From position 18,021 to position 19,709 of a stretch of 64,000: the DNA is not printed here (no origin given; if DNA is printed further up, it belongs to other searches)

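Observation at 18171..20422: Operon of an AEP primase-polymerase-like protein and an EndoIV/xylose-isomerase-like TIM barrel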

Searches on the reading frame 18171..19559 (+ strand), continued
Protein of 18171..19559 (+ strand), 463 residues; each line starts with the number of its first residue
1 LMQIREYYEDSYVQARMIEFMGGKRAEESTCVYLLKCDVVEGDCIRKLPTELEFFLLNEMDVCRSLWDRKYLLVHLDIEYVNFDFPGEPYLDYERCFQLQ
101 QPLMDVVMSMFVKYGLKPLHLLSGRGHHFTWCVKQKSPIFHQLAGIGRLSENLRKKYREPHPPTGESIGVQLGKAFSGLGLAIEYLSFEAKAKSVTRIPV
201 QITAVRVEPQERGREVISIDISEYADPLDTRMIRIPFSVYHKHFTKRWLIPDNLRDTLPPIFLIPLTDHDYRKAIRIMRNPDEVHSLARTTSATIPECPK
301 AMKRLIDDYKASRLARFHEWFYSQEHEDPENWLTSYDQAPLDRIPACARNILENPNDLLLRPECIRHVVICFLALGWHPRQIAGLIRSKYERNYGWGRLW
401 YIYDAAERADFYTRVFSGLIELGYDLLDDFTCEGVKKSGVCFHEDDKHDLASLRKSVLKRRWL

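Call 47: search_protein_families(library=pfam, proteins=[L066:41-514:+, L066:2993-3811:-, L066:3804-4850:-, L066:6350-7096:+, L066:7573-8544:+, L072:10105-11826:-, L072:8459-9607:+, L032:9267-9710:-, L068:4963-5976:+, L033:5282-5992:+], max_evalue=0.001)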
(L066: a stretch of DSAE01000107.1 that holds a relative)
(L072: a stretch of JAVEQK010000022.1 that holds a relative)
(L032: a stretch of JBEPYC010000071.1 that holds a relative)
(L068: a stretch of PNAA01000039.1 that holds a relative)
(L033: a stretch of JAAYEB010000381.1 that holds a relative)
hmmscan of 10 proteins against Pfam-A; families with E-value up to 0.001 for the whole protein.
L066:41-514:+ (157 aa): 2 families
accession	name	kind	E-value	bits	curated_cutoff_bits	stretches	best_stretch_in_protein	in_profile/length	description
PF21686.3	LigD_Prim-Pol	-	6.7e-52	177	27.4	1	2-138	119-254/254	LigD, primase-polymerase domain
PF01896.25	DNA_primase_S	-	0.00045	21.1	26.8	1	6-109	29-163/163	DNA primase small subunit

L066:2993-3811:- (272 aa): 1 family
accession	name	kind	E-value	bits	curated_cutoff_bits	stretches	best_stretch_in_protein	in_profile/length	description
PF02735.22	Ku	-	5.3e-43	147.6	25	1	21-195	2-183/190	Ku70/Ku80 beta-barrel domain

L066:3804-4850:- (348 aa): 1 family
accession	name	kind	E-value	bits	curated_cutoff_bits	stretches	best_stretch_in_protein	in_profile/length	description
PF02735.22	Ku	-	6.4e-35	121.2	25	1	102-279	3-190/190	Ku70/Ku80 beta-barrel domain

L066:6350-7096:+ (248 aa): 1 family
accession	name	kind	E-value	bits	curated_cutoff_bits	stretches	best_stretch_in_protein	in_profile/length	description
PF03167.25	UDG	-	3e-09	37.5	24.3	1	60-226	7-122/141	Uracil DNA glycosylase superfamily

L066:7573-8544:+ (323 aa): 12 families
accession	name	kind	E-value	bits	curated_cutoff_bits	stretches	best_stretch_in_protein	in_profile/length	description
PF13738.12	Pyr_redox_3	-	3.3e-41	141.9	30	1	7-289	1-305/305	Pyridine nucleotide-disulphide oxidoreductase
PF07992.20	Pyr_redox_2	-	2.5e-29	103.1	26.1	1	5-303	2-286/291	Pyridine nucleotide-disulphide oxidoreductase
PF00070.33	Pyr_redox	-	2.7e-07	31.4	22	1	162-205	1-45/82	Pyridine nucleotide-disulphide oxidoreductase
PF03486.20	HI0933_like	-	2.8e-06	27.4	50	0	74-129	107-163/244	HI0933-like protein Rossmann domain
PF01266.30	DAO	-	4.6e-06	26.8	27.9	0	6-38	2-34/353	FAD dependent oxidoreductase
PF13454.12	NAD_binding_9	-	2.1e-05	25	21.8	0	91-130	116-154/155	FAD-NAD(P)-binding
PF01134.28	GIDA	-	3.2e-05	23.6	22.1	0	6-36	2-32/391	Glucose inhibited division protein A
PF13434.12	Lys_Orn_oxgnase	-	5.9e-05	22.8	21.3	1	77-202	99-233/339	L-lysine 6-monooxygenase/L-ornithine 5-monooxygenase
PF01593.30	Amino_oxidase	-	7e-05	22.7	19.8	0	90-129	216-255/443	Flavin containing amine oxidoreductase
PF00890.30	FAD_binding_2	-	0.00059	19.6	20.4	0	6-38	2-33/414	FAD binding domain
PF01494.25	FAD_binding_3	-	0.00073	19.3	22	0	4-36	2-33/349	FAD binding domain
PF13450.12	NAD_binding_8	-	0.00081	20.1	21.9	0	8-38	1-30/68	NAD(P)-binding Rossmann-like domain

L072:10105-11826:- (573 aa): 5 families
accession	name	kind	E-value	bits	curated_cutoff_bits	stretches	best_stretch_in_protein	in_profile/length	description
PF14791.11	DNA_pol_B_thumb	-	2.5e-22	78.9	25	1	256-316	1-63/63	DNA polymerase beta thumb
PF14716.13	HHH_8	-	4.1e-22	78.8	30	1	4-78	2-72/73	Helix-hairpin-helix domain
PF14520.12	HHH_5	-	4e-17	62.9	27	2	95-150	3-56/57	Helix-hairpin-helix domain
PF02811.25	PHP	-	2.6e-07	31.6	26.4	1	341-504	1-164/164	PHP domain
PF14792.12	DNA_pol_B_palm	-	1.8e-05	25.4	25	1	171-210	14-53/113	DNA polymerase beta palm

L072:8459-9607:+ (382 aa): 10 families
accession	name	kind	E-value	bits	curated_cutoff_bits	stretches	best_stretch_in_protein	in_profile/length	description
PF13738.12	Pyr_redox_3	-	3e-38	132.3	30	1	66-348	1-305/305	Pyridine nucleotide-disulphide oxidoreductase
PF07992.20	Pyr_redox_2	-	2.8e-28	99.6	26.1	1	64-362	2-286/291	Pyridine nucleotide-disulphide oxidoreductase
PF00070.33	Pyr_redox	-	3.5e-07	31.1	22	1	221-279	1-61/82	Pyridine nucleotide-disulphide oxidoreductase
PF03486.20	HI0933_like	-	6.6e-06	26.2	50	0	131-188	105-163/244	HI0933-like protein Rossmann domain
PF01266.30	DAO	-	2.5e-05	24.4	27.9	0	65-96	2-32/353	FAD dependent oxidoreductase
PF13434.12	Lys_Orn_oxgnase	-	8e-05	22.4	21.3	1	136-260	99-232/339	L-lysine 6-monooxygenase/L-ornithine 5-monooxygenase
PF01134.28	GIDA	-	0.00011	21.9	22.1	0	65-103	2-36/391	Glucose inhibited division protein A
PF01593.30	Amino_oxidase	-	0.00017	21.4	19.8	0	149-188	216-255/443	Flavin containing amine oxidoreductase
PF13450.12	NAD_binding_8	-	0.00025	21.7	21.9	0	67-103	1-36/68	NAD(P)-binding Rossmann-like domain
PF13454.12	NAD_binding_9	-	0.00045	20.7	21.8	0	154-189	119-154/155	FAD-NAD(P)-binding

L032:9267-9710:- (147 aa): 1 family
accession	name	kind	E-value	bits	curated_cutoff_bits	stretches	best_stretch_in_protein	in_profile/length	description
PF00571.33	CBS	-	7.5e-29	100.3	24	2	75-130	1-56/57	CBS domain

L068:4963-5976:+ (337 aa): 1 family
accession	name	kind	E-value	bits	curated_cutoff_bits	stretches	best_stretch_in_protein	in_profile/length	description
PF00582.32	Usp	-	1.5e-63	214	24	2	33-167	4-141/141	Universal stress protein family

L033:5282-5992:+ (236 aa): 0 families

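Call 50: find_encoding_contigs(protein=P0214, flank=6000, max_places=2)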
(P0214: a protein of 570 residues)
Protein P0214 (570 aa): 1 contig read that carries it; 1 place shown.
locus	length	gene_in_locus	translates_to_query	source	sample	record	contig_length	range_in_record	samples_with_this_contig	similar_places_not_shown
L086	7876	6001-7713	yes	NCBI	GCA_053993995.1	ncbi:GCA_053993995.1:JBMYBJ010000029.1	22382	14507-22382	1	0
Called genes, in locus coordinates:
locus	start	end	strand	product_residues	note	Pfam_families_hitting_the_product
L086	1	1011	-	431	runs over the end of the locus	PF02788:RuBisCO_large_N, PF00016:RuBisCO_large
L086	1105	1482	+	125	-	PF01201:Ribosomal_S8e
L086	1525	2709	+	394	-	PF04894:Nre_N, PF04895:Nre_C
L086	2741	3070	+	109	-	PF01782:RimM (faint), PF01247:Ribosomal_L35Ae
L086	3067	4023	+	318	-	PF01261:AP_endonuc_2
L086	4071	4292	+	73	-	PF01423:LSM, PF14438:SM-ATX (weak)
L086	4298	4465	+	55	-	PF01907:Ribosomal_L37e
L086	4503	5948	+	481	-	PF10102:DUF2341, PF13385:Laminin_G_3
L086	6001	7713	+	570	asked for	-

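Call 51: find_encoding_contigs(protein=P0185, flank=6000, max_places=3)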
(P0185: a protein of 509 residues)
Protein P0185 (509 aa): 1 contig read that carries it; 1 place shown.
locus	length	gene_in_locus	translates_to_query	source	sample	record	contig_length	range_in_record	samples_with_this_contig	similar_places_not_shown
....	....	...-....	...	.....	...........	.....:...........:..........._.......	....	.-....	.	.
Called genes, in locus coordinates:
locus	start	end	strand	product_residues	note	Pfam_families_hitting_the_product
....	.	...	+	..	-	?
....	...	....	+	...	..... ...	-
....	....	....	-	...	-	?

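Call 52: find_encoding_contigs(protein=P0247, flank=6000, max_places=3)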
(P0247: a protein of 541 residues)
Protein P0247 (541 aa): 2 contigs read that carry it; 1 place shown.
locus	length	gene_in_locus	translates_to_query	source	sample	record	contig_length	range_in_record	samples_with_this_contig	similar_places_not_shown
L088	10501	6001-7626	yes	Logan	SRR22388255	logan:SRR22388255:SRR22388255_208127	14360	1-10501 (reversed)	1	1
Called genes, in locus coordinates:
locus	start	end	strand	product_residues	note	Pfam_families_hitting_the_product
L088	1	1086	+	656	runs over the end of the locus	-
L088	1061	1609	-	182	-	-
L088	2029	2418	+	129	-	-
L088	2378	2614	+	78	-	PF03911:Sec61_beta (weak)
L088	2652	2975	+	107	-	PF01849:NAC, PF19026:UBA_HYPK (weak)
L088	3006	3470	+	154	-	-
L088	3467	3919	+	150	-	-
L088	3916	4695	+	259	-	PF00142:Fer4_NifH (faint), PF01656:CbiA, PF02374:ArsA_ATPase (faint), PF06564:CBP_BcsQ, PF09140:MipZ (weak), PF10609:ParA, PF13614:AAA_31, PF13500:AAA_26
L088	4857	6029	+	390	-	PF01261:AP_endonuc_2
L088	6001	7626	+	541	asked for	-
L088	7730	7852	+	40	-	-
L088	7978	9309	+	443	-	PF00753:Lactamase_B (faint), PF02112:PDEase_II (weak), PF12706:Lactamase_B_2, PF22505:RNase_J_b_CASP, PF07521:RMMBL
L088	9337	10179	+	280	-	-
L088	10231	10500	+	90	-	?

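Call 53: find_encoding_contigs(protein=P0256, flank=6000, max_places=3)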
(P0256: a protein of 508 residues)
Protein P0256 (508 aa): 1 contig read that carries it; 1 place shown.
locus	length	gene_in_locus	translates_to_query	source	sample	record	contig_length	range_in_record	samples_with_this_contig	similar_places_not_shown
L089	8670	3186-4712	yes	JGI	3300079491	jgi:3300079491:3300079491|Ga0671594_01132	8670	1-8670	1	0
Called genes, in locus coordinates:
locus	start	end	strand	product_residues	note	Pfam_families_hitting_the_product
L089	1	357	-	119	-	?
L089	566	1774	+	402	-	-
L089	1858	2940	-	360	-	-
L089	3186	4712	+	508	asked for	-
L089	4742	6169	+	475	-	-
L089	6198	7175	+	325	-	PF03706:LPG_synthase_TM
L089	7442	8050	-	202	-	PF02163:Peptidase_M50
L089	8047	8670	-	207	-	?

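Call 60: list_cluster_members(proteins=[P0214, P0247, P0256, P0185, P0207, P0213, P0242, P0244, P0257, P0128])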
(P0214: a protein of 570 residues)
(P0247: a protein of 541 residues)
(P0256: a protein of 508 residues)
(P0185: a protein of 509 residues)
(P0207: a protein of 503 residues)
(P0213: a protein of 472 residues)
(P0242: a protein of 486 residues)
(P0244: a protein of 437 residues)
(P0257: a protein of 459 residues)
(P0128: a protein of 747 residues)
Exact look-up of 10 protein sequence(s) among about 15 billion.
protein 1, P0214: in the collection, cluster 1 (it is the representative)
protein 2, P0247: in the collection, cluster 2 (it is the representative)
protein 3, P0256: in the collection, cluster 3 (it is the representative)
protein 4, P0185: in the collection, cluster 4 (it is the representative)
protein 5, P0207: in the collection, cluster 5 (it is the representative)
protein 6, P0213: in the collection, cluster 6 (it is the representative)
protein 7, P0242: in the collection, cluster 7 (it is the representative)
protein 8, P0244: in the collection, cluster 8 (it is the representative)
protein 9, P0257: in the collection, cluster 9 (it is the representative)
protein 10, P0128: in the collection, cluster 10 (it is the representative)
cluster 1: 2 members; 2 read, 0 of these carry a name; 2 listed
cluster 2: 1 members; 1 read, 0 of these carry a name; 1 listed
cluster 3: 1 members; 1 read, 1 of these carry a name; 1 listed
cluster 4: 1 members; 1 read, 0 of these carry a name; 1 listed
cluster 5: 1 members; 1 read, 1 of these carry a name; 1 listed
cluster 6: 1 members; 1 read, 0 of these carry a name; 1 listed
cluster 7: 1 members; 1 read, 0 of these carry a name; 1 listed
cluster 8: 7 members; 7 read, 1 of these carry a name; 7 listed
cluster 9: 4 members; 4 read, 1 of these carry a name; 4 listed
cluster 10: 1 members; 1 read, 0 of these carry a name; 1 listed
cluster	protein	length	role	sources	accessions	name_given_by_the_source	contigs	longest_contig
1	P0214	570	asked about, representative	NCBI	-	-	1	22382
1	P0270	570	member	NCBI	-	-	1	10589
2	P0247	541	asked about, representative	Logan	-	-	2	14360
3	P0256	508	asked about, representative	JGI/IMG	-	hypothetical protein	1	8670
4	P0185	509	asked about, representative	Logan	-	-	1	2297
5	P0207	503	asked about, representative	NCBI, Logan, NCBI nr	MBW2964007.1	hypothetical protein KY363_00975 [Candidatus Woesearchaeota archaeon] | hypothetical protein [Candidatus Woesearchaeota archaeon]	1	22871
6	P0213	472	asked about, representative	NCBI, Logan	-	-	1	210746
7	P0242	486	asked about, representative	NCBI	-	-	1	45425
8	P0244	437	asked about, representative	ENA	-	-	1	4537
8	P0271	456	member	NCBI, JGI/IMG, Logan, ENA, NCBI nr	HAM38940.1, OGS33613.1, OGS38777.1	MAG: hypothetical protein A2474_05820 [Elusimicrobia bacterium RIFOXYC2_FULL_34_12]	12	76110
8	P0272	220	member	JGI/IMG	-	-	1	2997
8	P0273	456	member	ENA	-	-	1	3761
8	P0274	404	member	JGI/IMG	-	-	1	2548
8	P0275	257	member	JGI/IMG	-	-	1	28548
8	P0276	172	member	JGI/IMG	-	-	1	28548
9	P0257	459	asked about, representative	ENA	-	-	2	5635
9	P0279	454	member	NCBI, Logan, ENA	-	-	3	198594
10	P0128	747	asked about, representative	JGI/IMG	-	-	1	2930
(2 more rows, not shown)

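Call 64: search_protein_families(library=pfam, alignment_id=A4, max_evalue=0.00001)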
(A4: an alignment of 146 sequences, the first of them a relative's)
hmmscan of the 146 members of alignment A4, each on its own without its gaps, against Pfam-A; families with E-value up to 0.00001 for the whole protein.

A. member 1, L001:7439-7990:+ (184 aa): 2 families
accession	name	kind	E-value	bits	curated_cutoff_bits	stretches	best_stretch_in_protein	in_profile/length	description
PF02482.25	Ribosomal_S30AE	-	4.4e-15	56.6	23.7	1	6-100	2-81/88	Sigma 54 modulation protein / S30EA ribosomal protein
PF00313.28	CSD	-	8.1e-07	29.3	27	1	120-179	4-64/66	'Cold-shock' DNA-binding domain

B. families by the number of members that match (of 146 scanned): 115 families (the first 25 are shown)
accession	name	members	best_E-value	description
PF00456.26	Transketolase_N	15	7.4e-39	Transketolase, thiamine diphosphate binding domain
PF02779.29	Transket_pyr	15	1.3e-35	Transketolase, pyrimidine binding domain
PF02780.25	Transketolase_C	15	7.2e-17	Transketolase, C-terminal domain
PF00676.26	E1_dh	13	1.4e-10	Dehydrogenase E1 component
PF13292.11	DXP_synthase_N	10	4.6e-07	1-deoxy-D-xylulose-5-phosphate synthase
PF00571.33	CBS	6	1.3e-28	CBS domain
PF07969.17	Amidohydro_3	3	5.5e-119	Amidohydrolase family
PF00582.32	Usp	3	1.5e-63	Universal stress protein family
PF02777.23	Sod_Fe_C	3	5.1e-41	Iron/manganese superoxide dismutases, C-terminal domain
PF00081.27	Sod_Fe_N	3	4.9e-31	Iron/manganese superoxide dismutases, alpha-hairpin domain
PF13302.13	Acetyltransf_3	3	6.1e-30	Acetyltransferase (GNAT) domain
PF01979.26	Amidohydro_1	3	5.3e-18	Amidohydrolase family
PF00027.35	cNMP_binding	3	3.5e-16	Cyclic nucleotide-binding domain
PF00583.31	Acetyltransf_1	3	4.6e-13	Acetyltransferase (GNAT) family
PF09364.15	XFP_N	3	2e-07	XFP N-terminal domain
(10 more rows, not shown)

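Call 65: search_protein_families(library=pfam, alignment_id=A5, max_evalue=0.00001)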
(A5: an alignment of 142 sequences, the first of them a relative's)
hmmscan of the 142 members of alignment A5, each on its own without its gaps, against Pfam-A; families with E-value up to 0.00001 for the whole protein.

A. member 1, L001:10420-11301:+ (294 aa): 0 families

B. families by the number of members that match (of 142 scanned): 121 families (the first 25 are shown)
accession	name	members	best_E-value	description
PF02878.22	PGM_PMM_I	11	1.6e-30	Phosphoglucomutase/phosphomannomutase, alpha/beta/alpha domain I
PF02880.22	PGM_PMM_III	11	8.1e-26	Phosphoglucomutase/phosphomannomutase, alpha/beta/alpha domain III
PF02879.22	PGM_PMM_II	11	1e-20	Phosphoglucomutase/phosphomannomutase, alpha/beta/alpha domain II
PF00408.26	PGM_PMM_IV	11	1.4e-12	Phosphoglucomutase/phosphomannomutase, C-terminal domain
PF00122.25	E1-E2_ATPase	5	1.5e-56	E1-E2 ATPase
PF00702.32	Hydrolase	5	6.1e-38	haloacid dehalogenase-like hydrolase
PF01522.26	Polysacc_deac_1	4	2.2e-32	Polysaccharide deacetylase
PF04945.19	YHS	4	7.6e-16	YHS domain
PF19335.5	HMBD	4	1.9e-14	Heavy metal binding domain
PF01135.25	PCMT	3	2.9e-67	Protein-L-isoaspartate(D-aspartate) O-methyltransferase (PCMT)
PF00582.32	Usp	3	5.8e-66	Universal stress protein family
PF13649.12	Methyltransf_25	3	4.3e-24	Methyltransferase domain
PF08282.18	Hydrolase_3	3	7.6e-08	haloacid dehalogenase-like hydrolase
PF07638.17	Sigma70_ECF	2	6.4e-62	ECF sigma factor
PF08240.17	ADH_N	2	6.2e-34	Alcohol dehydrogenase GroES-like domain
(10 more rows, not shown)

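Call 71: find_encoding_contigs(protein=P0207, flank=5000, max_places=1)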
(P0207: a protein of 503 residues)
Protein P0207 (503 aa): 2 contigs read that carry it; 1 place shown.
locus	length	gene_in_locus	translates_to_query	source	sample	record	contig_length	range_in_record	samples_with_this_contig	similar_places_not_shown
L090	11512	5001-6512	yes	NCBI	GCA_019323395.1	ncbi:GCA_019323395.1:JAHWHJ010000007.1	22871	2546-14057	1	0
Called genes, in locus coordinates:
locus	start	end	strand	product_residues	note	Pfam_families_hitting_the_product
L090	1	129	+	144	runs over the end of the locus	-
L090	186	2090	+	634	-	-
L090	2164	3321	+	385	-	PF00999:Na_H_Exchanger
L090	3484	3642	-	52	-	-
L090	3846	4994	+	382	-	PF01261:AP_endonuc_2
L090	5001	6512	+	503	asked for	-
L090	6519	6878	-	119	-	-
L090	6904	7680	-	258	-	PF00702:Hydrolase, PF13419:HAD_2, PF13242:Hydrolase_like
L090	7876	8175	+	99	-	-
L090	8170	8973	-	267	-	PF01712:dNK, PF02223:Thymidylate_kin (faint)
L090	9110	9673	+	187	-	-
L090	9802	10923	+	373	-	PF00082:Peptidase_S8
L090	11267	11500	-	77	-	-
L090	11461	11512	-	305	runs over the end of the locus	PF01758:SBF (weak)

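Call 72: find_encoding_contigs(protein=P0271, flank=5000, max_places=1)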
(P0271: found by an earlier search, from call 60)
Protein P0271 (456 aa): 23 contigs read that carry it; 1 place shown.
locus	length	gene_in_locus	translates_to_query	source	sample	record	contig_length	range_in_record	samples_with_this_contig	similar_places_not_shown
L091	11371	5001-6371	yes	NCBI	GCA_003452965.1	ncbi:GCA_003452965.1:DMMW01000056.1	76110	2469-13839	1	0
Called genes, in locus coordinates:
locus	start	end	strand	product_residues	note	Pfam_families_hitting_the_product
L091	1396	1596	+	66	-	-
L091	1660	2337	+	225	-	-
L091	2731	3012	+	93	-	PF00872:Transposase_mut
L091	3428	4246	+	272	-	PF02110:HK, PF01256:Carb_kinase (weak), PF08543:Phos_pyr_kin (weak)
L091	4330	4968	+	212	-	PF02581:TMP-TENI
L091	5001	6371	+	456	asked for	-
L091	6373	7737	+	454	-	-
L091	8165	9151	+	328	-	PF00493:MCM, PF20030:bpMoxR, PF00158:Sigma54_activat (faint), PF07726:AAA_3, PF07728:AAA_5, PF17863:AAA_lid_2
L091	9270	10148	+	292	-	PF01882:DUF58, PF13519:VWA_2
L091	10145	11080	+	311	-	-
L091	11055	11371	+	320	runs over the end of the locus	-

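Call 73: find_encoding_contigs(protein=P0213, flank=5000, max_places=1)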
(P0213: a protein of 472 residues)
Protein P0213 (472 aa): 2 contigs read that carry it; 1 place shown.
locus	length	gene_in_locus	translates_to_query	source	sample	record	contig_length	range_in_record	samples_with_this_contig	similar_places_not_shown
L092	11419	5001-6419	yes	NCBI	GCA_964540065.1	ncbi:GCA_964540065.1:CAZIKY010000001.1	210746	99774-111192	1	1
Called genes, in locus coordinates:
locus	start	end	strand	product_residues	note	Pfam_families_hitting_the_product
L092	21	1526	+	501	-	PF00587:tRNA-synt_2b, PF03129:HGTP_anticodon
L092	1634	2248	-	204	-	PF00730:HhH-GPD, PF00633:HHH (weak)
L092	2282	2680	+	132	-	PF11969:DcpS_C, PF01230:HIT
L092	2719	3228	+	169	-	PF00293:NUDIX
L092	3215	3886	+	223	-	PF12705:PDDEXK_1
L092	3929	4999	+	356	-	PF01261:AP_endonuc_2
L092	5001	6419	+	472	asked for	-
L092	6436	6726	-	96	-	PF01918:Alba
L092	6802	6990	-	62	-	PF00833:Ribosomal_S17e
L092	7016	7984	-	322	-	-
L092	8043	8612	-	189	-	PF02778:tRNA_int_endo_N, PF01974:tRNA_int_endo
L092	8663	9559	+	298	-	PF23023:Anti-Pycsar_Apyc1, PF00753:Lactamase_B, PF12706:Lactamase_B_2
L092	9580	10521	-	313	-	PF08271:Zn_Ribbon_TF, PF04545:Sigma70_r4 (faint), PF00382:TFIIB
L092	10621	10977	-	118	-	PF01201:Ribosomal_S8e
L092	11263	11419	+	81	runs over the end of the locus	PF01423:LSM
